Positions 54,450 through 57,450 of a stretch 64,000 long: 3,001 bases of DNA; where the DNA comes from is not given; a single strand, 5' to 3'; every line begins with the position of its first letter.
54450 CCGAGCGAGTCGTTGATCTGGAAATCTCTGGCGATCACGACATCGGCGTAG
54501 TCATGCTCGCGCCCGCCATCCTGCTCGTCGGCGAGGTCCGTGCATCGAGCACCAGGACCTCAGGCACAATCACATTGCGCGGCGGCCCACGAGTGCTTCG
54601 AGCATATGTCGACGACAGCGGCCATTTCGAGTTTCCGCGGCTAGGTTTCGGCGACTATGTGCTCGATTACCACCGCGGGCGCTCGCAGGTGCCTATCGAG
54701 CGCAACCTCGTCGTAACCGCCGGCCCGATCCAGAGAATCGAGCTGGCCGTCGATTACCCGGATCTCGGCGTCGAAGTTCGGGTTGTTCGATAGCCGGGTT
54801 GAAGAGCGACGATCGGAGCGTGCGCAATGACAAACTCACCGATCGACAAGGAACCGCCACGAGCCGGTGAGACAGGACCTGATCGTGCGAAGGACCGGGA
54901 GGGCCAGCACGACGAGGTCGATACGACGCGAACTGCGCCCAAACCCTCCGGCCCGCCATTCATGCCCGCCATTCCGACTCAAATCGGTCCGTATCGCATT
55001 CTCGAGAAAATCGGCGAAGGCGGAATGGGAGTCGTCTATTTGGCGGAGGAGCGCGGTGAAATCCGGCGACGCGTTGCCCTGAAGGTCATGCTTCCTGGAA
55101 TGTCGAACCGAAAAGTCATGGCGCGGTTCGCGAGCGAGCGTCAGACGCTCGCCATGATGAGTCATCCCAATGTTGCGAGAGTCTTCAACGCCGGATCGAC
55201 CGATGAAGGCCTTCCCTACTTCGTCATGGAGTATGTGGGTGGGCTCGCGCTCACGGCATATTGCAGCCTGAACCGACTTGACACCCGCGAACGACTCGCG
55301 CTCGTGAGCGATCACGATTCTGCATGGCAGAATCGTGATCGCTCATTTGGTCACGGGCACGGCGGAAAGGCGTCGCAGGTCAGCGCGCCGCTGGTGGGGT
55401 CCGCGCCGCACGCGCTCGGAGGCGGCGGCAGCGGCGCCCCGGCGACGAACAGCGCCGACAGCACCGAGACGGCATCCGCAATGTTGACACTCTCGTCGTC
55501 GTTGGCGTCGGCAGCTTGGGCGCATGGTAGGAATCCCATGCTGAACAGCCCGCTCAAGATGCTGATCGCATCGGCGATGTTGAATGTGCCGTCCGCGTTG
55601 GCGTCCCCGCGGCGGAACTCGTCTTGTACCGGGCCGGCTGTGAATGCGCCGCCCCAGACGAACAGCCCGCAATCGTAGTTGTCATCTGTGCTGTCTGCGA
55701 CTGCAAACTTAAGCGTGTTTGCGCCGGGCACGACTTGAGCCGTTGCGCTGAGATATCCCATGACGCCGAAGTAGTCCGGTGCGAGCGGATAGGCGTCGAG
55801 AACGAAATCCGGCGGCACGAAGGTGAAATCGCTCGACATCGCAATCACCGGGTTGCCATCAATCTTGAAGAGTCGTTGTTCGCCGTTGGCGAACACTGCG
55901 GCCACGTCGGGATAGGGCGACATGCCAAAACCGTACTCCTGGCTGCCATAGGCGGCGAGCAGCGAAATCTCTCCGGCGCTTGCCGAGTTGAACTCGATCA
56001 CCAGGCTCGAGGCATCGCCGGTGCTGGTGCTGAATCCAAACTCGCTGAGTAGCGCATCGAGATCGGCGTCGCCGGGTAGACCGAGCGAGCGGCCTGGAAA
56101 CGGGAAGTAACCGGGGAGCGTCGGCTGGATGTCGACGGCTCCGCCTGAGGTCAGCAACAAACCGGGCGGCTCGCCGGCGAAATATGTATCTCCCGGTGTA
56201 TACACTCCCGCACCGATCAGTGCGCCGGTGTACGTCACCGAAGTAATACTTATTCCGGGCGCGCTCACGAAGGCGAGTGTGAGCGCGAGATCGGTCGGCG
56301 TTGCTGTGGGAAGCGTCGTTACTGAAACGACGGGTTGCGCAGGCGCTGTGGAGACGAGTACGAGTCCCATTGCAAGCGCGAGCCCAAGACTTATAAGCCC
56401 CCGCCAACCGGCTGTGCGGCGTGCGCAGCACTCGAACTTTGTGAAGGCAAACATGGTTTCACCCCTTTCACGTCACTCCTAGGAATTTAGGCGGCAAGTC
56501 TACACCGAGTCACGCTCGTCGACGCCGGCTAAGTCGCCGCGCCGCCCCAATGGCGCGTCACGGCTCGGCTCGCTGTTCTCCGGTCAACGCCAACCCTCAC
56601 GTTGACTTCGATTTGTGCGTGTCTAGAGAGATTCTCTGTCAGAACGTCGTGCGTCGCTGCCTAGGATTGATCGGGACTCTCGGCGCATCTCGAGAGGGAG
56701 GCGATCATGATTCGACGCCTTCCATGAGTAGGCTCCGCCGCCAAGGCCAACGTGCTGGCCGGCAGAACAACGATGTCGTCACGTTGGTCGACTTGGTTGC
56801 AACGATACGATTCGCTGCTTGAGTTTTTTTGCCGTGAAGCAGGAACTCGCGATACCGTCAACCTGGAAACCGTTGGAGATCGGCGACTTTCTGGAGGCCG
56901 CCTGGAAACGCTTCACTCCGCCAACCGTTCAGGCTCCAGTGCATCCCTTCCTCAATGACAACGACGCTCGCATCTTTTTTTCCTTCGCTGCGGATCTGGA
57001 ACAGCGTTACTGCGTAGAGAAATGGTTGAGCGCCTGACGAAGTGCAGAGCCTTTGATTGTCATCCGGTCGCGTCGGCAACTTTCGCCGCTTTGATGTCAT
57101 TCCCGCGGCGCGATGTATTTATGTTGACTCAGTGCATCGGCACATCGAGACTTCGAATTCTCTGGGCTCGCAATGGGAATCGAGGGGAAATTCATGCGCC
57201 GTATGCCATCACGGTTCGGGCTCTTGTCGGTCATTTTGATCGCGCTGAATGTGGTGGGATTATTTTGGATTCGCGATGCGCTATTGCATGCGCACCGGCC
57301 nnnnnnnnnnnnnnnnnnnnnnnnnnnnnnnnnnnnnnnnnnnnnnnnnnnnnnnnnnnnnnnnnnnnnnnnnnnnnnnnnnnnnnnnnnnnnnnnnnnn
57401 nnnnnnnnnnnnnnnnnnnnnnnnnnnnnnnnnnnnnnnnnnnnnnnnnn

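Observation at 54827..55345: Ser/Thr kinase gene truncated after the N-lobe, exactly at a perfect 19-bp inverted repeat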

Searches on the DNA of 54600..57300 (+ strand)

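Call 30: search_dna_similar(query=window:55295-55355:+, collection=plasmids, mode=distant, max_evalue=10, max_rows=15)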
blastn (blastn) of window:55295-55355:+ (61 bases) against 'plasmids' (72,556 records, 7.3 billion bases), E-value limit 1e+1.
Records with a match: 11; places in all: 11; records where one place covers at least 80% of the query: 0.
Best place of each record, by identity: 95-99% 10; 80-90% 1.
By first word of the organism name: Serratia 10; Burkholderia 1.
By predicted mobility (MOB-suite, as given by PLSDB): conjugative 6; non-mobilizable 5.
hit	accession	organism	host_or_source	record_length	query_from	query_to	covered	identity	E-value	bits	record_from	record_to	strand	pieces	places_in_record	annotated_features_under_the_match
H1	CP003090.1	Burkholderia sp. YI23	-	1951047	3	31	48%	89.7%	1e+0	37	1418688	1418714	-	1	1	putative cytochrome P450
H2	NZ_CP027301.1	Serratia marcescens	whole organism,air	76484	27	48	36%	95.5%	5e+0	37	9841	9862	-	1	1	umuD: translesion error-prone DNA polymerase V autoproteolytic subunit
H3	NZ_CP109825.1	Serratia marcescens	culture,blood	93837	27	48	36%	95.5%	5e+0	37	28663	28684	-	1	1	umuD: translesion error-prone DNA polymerase V autoproteolytic subunit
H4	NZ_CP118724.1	Serratia marcescens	Pure isolate,soil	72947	27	48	36%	95.5%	5e+0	37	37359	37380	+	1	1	umuD: translesion error-prone DNA polymerase V autoproteolytic subunit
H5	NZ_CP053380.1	Serratia marcescens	Drosophila melanogaster,whole organism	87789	27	48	36%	95.5%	5e+0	37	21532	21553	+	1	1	umuD: translesion error-prone DNA polymerase V autoproteolytic subunit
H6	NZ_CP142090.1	Serratia sp. K-M0228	Homo sapiens,wound swab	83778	27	48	36%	95.5%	5e+0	37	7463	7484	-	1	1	umuD: translesion error-prone DNA polymerase V autoproteolytic subunit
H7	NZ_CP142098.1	Serratia sp. K-M0252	Homo sapiens,urine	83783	27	48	36%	95.5%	5e+0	37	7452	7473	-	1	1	umuD: translesion error-prone DNA polymerase V autoproteolytic subunit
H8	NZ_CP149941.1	Serratia nevei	pure culture,cucumber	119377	27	48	36%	95.5%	5e+0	37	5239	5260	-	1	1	umuD: translesion error-prone DNA polymerase V autoproteolytic subunit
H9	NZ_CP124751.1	Serratia sp. K-M0706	Homo sapiens,wound swab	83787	27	48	36%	95.5%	5e+0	37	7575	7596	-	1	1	umuD: translesion error-prone DNA polymerase V autoproteolytic subunit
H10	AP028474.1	Serratia marcescens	Homo sapiens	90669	27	48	36%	95.5%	5e+0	37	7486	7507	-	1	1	hypothetical protein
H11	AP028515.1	Serratia marcescens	-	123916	27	48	36%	95.5%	5e+0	37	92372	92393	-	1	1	hypothetical protein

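Call 31: search_rna_families(source=window, start=54600, end=57300, threshold=evalue, max_evalue=1)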
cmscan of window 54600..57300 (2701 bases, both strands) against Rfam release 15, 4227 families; matches with E-value up to 1: 0.
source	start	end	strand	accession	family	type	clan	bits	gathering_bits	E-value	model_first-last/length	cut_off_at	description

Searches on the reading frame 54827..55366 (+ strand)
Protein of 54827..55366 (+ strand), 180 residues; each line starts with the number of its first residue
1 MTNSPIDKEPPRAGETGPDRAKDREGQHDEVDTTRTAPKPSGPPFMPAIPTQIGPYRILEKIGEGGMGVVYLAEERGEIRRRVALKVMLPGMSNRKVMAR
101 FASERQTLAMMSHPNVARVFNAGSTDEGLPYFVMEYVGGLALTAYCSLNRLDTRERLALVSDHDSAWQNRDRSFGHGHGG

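Call 8: find_homologous_proteins(query=window:54827-55366:+, max_evalue=0.00001)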
Query seq(180 aa) (180 aa): 1925 proteins with E <= 0.00001 among 2060 candidates; the best 120 are listed.
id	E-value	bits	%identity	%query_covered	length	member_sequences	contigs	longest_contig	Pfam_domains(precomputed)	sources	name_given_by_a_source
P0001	2.1e-41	160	64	66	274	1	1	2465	PF07714.24,PF00069.32,PF03109.23,PF01636.30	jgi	jgi:serine/threonine protein kinase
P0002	6.3e-41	158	56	73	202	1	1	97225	PF07714.24,PF00069.32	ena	-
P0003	2.0e-40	157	60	70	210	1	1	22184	PF07714.24,PF00069.32,PF01636.30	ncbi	ncbi:MAG: serine/threonine protein kinase, partial [Pirellulaceae bacterium]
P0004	3.7e-40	156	56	73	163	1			PF07714.24,PF00069.32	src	-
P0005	3.8e-40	156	62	68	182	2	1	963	PF07714.24,PF00069.32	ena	-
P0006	5.1e-40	155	65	61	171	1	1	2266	PF07714.24,PF00069.32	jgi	jgi:serine/threonine protein kinase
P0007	6.0e-40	155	57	71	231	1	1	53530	PF07714.24,PF00069.32,PF03109.23,PF01636.30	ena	-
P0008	8.6e-40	154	55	77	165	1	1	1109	PF07714.24,PF00069.32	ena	-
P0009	1.2e-39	154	66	61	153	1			PF07714.24,PF00069.32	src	-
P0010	1.6e-39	154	61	65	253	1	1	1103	PF07714.24,PF00069.32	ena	-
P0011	1.8e-39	153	60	71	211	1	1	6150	PF07714.24,PF00069.32,PF03109.23,PF01636.30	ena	-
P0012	2.5e-39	153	66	61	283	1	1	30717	PF07714.24,PF00069.32,PF03109.23,PF01636.30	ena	-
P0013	2.7e-39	153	56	79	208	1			PF07714.24,PF00069.32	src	-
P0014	3.2e-39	153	52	79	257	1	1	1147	PF07714.24,PF00069.32,PF03109.23,PF01636.30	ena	-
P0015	3.6e-39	152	60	67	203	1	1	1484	PF07714.24,PF00069.32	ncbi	ncbi:MAG: serine/threonine protein kinase, partial [Thermoanaerobaculia bacterium]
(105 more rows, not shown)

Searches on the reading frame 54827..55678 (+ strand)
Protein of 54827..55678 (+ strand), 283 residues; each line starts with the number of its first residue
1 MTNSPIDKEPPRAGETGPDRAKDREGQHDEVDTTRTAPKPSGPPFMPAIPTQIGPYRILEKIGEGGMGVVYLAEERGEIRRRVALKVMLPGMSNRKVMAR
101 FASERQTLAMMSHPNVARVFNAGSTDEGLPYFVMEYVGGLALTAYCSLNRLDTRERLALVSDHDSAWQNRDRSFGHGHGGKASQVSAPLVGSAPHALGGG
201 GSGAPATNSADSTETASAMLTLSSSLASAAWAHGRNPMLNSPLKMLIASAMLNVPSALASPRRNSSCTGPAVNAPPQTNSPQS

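Call 5: search_protein_families(library=pfam, proteins=[window:54827-55678:+], max_evalue=0.01)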
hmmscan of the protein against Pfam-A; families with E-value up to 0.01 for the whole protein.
window:54827-55678:+ (283 aa): 2 families
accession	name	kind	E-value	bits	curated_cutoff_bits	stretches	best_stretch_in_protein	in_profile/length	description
PF00069.31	Pkinase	-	7.8e-10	39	31.7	1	56-147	1-90/263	Protein kinase domain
PF07714.23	PK_Tyr_Ser-Thr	-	3.4e-08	33.5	23.1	1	58-148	3-94/258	Protein tyrosine and serine/threonine kinase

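Call 6: find_encoding_contigs(protein=window:54827-55678:+, flank=10000, max_places=10)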
Protein window:54827-55678:+ (283 aa): no gene with exactly this product is on record in the collection.

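Call 40: search_protein_families(library=ncbifam, proteins=[window:54827-55678:+], max_evalue=0.01)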
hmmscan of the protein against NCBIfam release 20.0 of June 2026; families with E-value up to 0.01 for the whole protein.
window:54827-55678:+ (283 aa): 8 families
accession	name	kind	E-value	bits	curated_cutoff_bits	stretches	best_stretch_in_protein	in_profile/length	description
NF033483.0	PknB_PASTA_kin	equivalog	1.1e-22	80.8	450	1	56-154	9-107/563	Stk1 family PASTA domain-containing Ser/Thr kinase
NF047741.1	antiphage_MADS6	equivalog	5.3e-18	64.9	460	1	51-163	491-600/612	methylation-associated defense system protein kinase MAD6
NF009651.0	PRK13184.1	equivalog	1.2e-11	43.4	839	1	53-143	1-90/932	serine/threonine-protein kinase PknD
NF052427.1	StpK7MSMEG_1200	equivalog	3.1e-10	39.2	900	1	51-144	4-96/601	serine/threonine protein kinase StpK7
TIGR03903.1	TOMM_kin_cyc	equivalog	9.1e-07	27.1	705.75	1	81-144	4-68/1267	TOMM system kinase/cyclase fusion protein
NF058632.1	SerThrKinPrkT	equivalog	1.3e-06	27.7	280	1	56-146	23-111/322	serine/threonine protein kinase PrkT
NF053615.1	SerThrKinAfsKStmc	equivalog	2.3e-06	26.5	1300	1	50-137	9-94/809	protein serine/threonine kinase AfsK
NF033442.0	BREX_PglW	equivalog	0.0098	13.6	990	0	54-144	512-598/1391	BREX system serine/threonine kinase PglW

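Call 41: search_solved_structures(query=window:54827-55675:+, max_evalue=0.00001, show_alignments=1)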
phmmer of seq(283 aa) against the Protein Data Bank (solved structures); distinct sequences matched with E-value up to 0.00001: 47.
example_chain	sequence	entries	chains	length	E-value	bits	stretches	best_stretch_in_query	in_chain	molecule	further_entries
9eed_A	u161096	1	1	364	9e-15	58.3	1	44-168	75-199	Kinase domain protein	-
9ruk_A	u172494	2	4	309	1.9e-12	50.7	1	53-147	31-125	Serine/threonine-protein kinase StkP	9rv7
9ruj_A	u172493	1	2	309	1.9e-12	50.6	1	53-147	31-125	Serine/threonine-protein kinase StkP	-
9ru3_A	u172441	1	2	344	2.4e-12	50.4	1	54-147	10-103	Serine/threonine-protein kinase StkP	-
6b2q_A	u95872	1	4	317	1.6e-10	44.3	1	50-167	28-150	Serine/threonine-protein kinase PknA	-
9tmq_A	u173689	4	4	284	2.4e-10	43.8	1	51-167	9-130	Serine/threonine-protein kinase PknA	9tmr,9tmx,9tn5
4ow8_A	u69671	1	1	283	2.6e-10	43.7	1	51-167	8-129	Serine/threonine-protein kinase PknA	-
4x3f_A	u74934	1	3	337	4.9e-10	42.8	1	51-166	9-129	Serine/threonine-protein kinase PknA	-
9ymt_A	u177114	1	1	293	1.1e-09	41.7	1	56-147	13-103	Serine/Threonine Kinase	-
4eqm_A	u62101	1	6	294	1.1e-09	41.7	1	56-147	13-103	Protein kinase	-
7q52_AAA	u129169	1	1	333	1.4e-09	41.3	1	52-144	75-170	Serine/threonine-protein kinase PknG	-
4y0x_A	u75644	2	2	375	1.7e-09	41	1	52-144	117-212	Serine/threonine-protein kinase PknG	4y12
5u94_A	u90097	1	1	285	1.8e-09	40.9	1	55-151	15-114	Serine/threonine-protein kinase PknB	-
6i2p_A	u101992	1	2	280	2e-09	40.8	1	55-151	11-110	Serine/threonine-protein kinase PknB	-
1o6y_A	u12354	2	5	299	2.2e-09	40.6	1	55-151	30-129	SERINE/THREONINE-PROTEIN KINASE PKNB | Probable serine/threonine-protein kinase pknB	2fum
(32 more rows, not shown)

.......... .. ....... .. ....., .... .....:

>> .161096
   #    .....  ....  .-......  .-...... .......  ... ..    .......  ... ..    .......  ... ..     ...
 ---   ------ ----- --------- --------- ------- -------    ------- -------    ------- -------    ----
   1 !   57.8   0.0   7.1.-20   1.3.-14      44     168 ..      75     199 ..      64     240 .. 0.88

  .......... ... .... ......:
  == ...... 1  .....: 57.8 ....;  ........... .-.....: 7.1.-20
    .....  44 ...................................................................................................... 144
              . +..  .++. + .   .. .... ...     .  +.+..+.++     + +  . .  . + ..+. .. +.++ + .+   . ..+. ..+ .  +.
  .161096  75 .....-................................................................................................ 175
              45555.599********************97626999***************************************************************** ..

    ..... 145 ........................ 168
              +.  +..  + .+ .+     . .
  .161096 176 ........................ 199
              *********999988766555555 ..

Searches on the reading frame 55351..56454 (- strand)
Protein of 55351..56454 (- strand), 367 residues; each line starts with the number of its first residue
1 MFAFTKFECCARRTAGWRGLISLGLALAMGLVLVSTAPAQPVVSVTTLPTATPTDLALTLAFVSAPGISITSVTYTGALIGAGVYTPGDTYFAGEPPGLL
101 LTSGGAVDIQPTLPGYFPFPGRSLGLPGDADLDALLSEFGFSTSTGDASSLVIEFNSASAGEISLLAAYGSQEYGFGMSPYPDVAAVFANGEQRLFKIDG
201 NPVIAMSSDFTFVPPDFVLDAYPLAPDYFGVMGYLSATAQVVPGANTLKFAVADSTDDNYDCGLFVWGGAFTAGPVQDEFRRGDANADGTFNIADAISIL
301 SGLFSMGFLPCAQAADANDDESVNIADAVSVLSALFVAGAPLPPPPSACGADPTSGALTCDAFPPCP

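Call 5: search_protein_families(library=pfam, proteins=[window:55351-56454:-], max_evalue=0.01)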
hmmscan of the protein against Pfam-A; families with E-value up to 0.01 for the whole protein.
window:55351-56454:- (367 aa): 0 families

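Call 7: find_encoding_contigs(protein=window:55351-56454:-, flank=10000, max_places=10)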
Protein window:55351-56454:- (367 aa): no gene with exactly this product is on record in the collection.

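Call 18: find_homologous_proteins(query=window:55351-56454:-, max_evalue=0.00001)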
Query window:55351-56454:- (367 aa): 50 proteins with E <= 0.00001 among 8000 candidates.
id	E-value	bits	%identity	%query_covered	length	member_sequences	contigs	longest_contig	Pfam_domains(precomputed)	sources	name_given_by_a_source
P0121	1.6e-236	802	100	100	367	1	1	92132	PF26766.1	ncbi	ncbi:MAG: choice-of-anchor L domain-containing protein [Planctomycetota bacterium]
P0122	8.8e-23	99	64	24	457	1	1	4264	PF26549.1,PF07676.19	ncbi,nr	ncbi:MAG: hypothetical protein KC729_12645, partial [Candidatus Eisenbacteria bacterium]|nr:hypothet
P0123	1.1e-22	99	64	24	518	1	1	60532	PF07995.18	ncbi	ncbi:MAG: PQQ-dependent sugar dehydrogenase [Planctomycetota bacterium]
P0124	1.5e-21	95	61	24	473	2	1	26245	PF14312.13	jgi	-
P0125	1.9e-20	92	53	28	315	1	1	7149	-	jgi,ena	-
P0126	2.0e-20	91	59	24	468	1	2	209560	PF11949.15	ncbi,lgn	ncbi:MAG: hypothetical protein AB7O52_04355 [Planctomycetota bacterium]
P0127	3.5e-20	91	54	25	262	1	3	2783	-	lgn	-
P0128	1.9e-19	88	53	27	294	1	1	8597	-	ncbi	-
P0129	8.0e-19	86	55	24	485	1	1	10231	-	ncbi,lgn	-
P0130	2.6e-18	85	55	30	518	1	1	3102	PF05048.20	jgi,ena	-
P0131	2.9e-18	84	60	24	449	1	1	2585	PF24684.2,PF01436.28,PF25021.2,PF08450.19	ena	-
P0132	3.0e-18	84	50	27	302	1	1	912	PF00404.25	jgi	jgi:hypothetical protein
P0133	4.1e-18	84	62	22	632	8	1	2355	-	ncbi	-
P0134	4.4e-18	84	60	24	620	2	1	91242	PF14269.13,PF05935.18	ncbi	-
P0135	1.1e-17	82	56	24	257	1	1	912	-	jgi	jgi:hypothetical protein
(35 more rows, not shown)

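Call 19: find_encoding_contigs(protein=P0121, flank=10000, max_places=10)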
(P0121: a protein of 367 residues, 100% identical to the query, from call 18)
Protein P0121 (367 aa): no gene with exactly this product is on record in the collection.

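Call 40: search_protein_families(library=ncbifam, proteins=[window:55351-56454:-], max_evalue=0.01)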
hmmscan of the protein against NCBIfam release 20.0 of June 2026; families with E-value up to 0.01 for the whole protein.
window:55351-56454:- (367 aa): 1 family
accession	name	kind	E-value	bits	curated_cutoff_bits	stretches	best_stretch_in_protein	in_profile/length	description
NF038133.1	choice_anch_L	domain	1.3e-15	57.5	27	1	63-271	7-219/219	choice-of-anchor L domain-containing protein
